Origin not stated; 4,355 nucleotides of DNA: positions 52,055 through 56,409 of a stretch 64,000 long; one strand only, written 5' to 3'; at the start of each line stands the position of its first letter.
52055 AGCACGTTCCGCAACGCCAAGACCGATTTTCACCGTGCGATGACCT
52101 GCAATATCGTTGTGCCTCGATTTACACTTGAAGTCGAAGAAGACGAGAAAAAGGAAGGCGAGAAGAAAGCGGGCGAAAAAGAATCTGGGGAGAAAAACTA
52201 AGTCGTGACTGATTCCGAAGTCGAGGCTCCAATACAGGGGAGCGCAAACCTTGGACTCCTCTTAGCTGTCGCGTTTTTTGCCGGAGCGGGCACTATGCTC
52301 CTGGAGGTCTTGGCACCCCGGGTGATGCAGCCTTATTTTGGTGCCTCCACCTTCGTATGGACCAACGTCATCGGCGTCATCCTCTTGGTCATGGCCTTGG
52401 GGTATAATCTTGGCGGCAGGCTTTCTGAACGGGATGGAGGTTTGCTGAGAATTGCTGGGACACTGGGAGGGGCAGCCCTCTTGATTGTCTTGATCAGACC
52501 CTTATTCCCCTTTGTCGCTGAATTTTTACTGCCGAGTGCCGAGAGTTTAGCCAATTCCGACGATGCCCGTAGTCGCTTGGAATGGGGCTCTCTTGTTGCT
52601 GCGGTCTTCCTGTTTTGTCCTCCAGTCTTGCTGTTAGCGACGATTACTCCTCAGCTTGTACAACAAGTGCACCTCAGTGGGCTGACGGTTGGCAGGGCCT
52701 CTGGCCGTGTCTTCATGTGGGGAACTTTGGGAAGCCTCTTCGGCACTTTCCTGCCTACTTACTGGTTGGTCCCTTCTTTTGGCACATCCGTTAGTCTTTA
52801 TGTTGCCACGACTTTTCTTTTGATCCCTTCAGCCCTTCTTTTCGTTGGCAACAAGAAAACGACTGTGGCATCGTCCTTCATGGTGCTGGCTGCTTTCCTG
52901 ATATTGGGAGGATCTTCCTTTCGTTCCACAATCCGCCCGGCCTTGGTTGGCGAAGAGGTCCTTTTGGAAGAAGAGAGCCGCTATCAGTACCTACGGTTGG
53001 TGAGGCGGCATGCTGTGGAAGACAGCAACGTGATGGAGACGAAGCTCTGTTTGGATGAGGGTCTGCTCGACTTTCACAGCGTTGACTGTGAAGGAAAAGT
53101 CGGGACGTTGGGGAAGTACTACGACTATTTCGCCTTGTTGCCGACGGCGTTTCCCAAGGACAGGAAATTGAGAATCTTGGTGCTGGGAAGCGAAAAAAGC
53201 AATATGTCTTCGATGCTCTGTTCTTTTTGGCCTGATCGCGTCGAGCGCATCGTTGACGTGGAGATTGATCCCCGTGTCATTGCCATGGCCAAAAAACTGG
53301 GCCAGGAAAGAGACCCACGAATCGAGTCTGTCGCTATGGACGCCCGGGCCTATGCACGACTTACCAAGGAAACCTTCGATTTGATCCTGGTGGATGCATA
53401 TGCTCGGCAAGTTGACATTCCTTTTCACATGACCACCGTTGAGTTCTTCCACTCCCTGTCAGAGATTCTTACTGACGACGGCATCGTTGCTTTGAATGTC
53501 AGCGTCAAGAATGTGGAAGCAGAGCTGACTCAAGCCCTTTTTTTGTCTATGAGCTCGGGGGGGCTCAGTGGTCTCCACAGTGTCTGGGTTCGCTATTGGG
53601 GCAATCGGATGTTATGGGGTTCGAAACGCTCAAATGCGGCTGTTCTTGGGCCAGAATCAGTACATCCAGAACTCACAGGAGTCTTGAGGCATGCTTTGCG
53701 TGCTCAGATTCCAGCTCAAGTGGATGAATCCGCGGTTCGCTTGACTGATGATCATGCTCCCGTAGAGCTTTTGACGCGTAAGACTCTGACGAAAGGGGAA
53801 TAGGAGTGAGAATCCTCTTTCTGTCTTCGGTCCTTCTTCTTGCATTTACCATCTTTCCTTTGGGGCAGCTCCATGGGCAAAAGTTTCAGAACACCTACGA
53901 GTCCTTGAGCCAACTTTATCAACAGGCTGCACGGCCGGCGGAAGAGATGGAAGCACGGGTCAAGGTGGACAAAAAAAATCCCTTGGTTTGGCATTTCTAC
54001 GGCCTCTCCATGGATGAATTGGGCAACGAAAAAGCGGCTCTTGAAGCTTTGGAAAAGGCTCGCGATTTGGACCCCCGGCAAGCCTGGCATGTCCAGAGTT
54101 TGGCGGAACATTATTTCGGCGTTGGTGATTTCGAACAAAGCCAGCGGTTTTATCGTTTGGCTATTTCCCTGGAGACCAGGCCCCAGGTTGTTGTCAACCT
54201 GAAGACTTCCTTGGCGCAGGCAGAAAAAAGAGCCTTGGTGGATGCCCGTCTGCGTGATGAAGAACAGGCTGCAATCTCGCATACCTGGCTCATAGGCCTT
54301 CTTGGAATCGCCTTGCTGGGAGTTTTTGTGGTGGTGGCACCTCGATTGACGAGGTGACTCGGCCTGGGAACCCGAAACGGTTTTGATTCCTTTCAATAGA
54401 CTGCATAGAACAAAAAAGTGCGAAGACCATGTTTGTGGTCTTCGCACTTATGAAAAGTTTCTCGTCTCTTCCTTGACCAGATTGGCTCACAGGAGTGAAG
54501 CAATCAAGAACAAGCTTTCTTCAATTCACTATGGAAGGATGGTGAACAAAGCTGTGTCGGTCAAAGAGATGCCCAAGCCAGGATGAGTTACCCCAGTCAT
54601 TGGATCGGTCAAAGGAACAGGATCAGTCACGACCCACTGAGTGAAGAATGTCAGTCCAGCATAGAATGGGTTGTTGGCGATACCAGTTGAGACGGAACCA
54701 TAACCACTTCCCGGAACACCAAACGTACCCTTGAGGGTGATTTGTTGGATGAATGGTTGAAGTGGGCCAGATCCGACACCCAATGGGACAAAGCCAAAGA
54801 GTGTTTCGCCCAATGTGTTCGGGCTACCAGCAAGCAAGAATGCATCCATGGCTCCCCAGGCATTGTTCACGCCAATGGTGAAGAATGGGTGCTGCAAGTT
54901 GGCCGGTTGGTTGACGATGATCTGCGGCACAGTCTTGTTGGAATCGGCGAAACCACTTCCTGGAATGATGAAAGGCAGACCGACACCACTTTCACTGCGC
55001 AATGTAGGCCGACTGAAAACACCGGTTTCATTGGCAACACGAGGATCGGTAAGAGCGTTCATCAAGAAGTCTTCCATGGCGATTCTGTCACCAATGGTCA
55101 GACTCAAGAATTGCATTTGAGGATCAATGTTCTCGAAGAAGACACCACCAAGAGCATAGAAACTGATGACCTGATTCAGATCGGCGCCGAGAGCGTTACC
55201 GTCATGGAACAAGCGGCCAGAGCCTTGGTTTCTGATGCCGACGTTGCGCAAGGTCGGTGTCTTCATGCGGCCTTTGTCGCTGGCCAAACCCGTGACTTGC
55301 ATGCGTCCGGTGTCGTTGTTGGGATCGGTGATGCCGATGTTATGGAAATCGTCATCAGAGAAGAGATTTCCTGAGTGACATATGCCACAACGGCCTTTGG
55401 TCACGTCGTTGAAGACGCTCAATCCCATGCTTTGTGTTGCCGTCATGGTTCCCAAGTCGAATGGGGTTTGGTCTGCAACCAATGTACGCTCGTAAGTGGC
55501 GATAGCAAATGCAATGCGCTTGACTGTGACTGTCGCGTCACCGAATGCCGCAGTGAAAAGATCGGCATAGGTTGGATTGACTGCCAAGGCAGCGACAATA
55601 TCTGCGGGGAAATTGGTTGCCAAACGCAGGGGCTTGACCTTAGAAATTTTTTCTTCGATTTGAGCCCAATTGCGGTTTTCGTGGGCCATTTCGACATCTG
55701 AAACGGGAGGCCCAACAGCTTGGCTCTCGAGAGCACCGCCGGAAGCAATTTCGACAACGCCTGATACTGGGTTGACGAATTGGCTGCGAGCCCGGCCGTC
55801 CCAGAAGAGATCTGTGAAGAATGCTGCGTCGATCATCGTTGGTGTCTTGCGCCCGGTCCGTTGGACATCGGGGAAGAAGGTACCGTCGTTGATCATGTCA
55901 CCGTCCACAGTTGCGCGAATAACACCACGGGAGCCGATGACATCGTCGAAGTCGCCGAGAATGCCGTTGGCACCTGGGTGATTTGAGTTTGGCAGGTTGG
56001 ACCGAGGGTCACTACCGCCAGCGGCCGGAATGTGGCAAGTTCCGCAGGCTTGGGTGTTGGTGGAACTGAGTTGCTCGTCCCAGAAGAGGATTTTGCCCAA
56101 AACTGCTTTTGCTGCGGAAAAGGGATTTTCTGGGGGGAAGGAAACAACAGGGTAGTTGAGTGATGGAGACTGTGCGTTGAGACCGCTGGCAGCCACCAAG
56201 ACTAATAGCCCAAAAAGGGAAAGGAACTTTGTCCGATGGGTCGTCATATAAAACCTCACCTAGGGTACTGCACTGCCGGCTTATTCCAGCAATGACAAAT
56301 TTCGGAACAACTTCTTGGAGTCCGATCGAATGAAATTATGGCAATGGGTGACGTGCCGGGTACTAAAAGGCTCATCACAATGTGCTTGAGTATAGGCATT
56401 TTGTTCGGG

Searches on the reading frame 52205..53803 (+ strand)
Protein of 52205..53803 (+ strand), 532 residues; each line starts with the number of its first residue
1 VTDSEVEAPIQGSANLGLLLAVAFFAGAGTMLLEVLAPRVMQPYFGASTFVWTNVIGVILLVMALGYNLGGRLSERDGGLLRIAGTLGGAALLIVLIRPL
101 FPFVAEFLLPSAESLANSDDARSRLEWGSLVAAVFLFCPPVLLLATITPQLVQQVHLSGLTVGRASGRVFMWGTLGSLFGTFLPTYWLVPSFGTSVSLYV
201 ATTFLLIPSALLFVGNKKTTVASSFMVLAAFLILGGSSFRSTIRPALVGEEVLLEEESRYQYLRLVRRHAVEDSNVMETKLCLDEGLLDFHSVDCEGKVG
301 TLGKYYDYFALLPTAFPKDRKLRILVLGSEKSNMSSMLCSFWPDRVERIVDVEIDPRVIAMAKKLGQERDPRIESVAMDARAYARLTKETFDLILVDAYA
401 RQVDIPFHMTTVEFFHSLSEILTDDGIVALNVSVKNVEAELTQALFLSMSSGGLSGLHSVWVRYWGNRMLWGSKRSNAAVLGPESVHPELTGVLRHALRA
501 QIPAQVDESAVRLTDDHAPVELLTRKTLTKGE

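Call 68: search_protein_families(library=pfam, proteins=[window:52205-53803:+], max_evalue=0.00001)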
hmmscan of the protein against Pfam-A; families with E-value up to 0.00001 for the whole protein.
window:52205-53803:+ (532 aa): 1 family
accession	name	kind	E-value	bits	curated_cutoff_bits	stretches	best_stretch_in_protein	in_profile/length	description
PF01564.23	Spermine_synth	-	7e-08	32.7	22.9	1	345-442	41-142/186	Spermine/spermidine synthase domain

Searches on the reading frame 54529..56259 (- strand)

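Call 68: search_protein_families(library=pfam, proteins=[window:54529-56259:-], max_evalue=0.00001)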
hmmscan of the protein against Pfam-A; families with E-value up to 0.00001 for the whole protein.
window:54529-56259:- (576 aa): 1 family
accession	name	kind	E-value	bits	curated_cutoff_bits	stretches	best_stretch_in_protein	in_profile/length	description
PF03150.19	CCP_MauG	-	2.6e-35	122.7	25.6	1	50-268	2-141/149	Di-haem cytochrome c peroxidase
